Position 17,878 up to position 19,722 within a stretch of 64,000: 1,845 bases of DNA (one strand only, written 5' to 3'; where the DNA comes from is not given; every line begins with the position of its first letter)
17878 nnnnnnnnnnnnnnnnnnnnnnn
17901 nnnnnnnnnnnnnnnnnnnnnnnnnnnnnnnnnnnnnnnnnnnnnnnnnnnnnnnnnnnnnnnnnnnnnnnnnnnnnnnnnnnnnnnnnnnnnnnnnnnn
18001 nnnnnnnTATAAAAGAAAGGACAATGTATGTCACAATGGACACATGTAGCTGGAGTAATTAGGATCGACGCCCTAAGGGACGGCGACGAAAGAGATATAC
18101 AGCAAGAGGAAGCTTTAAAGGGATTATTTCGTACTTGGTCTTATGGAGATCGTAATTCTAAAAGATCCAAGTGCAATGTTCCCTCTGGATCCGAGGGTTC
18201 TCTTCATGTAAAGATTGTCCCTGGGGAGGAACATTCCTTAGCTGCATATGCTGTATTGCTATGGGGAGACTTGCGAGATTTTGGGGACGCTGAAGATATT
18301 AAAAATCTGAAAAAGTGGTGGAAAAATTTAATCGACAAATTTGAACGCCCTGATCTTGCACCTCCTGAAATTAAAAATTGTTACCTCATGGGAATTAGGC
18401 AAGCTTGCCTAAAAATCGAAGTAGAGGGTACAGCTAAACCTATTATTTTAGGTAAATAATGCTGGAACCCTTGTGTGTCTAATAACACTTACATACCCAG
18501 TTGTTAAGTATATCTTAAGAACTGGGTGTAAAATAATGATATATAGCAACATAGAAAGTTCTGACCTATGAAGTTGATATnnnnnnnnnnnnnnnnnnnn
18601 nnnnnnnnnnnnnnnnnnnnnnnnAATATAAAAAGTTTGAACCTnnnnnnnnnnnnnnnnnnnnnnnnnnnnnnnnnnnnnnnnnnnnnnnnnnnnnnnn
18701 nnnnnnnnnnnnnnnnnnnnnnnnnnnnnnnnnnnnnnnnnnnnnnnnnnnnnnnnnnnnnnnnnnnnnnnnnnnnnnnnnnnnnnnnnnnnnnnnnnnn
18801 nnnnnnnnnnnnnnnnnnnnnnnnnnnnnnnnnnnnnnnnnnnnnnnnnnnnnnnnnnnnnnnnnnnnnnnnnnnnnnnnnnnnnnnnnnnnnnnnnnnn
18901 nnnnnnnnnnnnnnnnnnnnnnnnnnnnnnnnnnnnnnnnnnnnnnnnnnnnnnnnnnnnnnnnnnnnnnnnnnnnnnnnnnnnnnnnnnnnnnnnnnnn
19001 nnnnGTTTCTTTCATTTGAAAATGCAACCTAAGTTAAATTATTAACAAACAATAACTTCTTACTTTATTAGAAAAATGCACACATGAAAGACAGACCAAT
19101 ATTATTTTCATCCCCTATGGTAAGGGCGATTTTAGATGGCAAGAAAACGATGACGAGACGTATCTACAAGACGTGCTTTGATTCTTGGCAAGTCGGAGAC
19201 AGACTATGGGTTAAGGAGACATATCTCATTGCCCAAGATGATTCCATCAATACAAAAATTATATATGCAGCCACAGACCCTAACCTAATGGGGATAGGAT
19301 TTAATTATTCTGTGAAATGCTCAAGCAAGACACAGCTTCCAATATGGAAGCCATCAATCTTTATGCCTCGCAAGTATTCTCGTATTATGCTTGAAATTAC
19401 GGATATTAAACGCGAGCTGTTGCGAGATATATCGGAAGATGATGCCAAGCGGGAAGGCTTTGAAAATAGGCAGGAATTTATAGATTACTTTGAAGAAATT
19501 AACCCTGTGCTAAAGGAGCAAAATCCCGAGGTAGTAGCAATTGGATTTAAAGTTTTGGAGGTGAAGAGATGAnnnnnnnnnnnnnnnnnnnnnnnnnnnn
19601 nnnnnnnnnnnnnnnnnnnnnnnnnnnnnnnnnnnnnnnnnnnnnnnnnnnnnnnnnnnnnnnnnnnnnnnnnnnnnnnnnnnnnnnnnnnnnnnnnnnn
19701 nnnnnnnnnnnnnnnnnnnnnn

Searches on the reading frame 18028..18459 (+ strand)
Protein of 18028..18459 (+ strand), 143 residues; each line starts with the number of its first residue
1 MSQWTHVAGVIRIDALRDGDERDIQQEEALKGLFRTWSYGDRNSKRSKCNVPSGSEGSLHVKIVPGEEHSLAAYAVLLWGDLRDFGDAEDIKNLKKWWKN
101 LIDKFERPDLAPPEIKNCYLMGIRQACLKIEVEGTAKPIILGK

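Call 7: search_protein_families(library=pfam, proteins=[window:18028-18459:+])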
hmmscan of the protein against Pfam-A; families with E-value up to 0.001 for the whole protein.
window:18028-18459:+ (143 aa): 0 families

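Call 29: find_encoding_contigs(protein=window:18028-18459:+, flank=2500, max_places=10)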
Protein window:18028-18459:+ (143 aa): 14 contigs read that carry it; 4 places shown.
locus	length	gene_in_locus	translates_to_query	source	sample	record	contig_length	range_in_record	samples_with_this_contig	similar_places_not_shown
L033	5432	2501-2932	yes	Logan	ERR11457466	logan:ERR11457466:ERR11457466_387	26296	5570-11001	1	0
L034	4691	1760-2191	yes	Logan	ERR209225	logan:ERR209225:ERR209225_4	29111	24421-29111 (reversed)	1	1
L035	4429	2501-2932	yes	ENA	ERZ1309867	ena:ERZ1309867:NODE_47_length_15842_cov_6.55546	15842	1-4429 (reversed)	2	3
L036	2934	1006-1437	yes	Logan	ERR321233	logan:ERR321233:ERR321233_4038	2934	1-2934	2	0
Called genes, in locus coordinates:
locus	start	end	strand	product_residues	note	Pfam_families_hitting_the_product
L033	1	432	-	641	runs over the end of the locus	-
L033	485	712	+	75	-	-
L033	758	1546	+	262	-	PF18406:DUF1281_C (weak)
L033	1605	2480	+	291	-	PF01469:Pentapeptide_2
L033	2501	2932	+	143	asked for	-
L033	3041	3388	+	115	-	-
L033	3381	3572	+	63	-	-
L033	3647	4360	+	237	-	PF00805:Pentapeptide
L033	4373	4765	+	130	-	-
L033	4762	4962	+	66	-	-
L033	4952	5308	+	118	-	-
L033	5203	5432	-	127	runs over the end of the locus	-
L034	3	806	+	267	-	?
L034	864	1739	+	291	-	PF01469:Pentapeptide_2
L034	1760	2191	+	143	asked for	-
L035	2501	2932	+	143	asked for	-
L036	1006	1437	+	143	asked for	-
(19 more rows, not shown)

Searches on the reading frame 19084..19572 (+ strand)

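Call 7: search_protein_families(library=pfam, proteins=[window:19084-19572:+])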
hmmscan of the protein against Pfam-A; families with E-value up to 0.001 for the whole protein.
window:19084-19572:+ (162 aa): 1 family
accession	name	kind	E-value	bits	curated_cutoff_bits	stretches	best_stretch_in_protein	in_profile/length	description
PF04266.20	ASCH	-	6.3e-08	33.7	21.2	1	8-159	3-103/103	ASCH domain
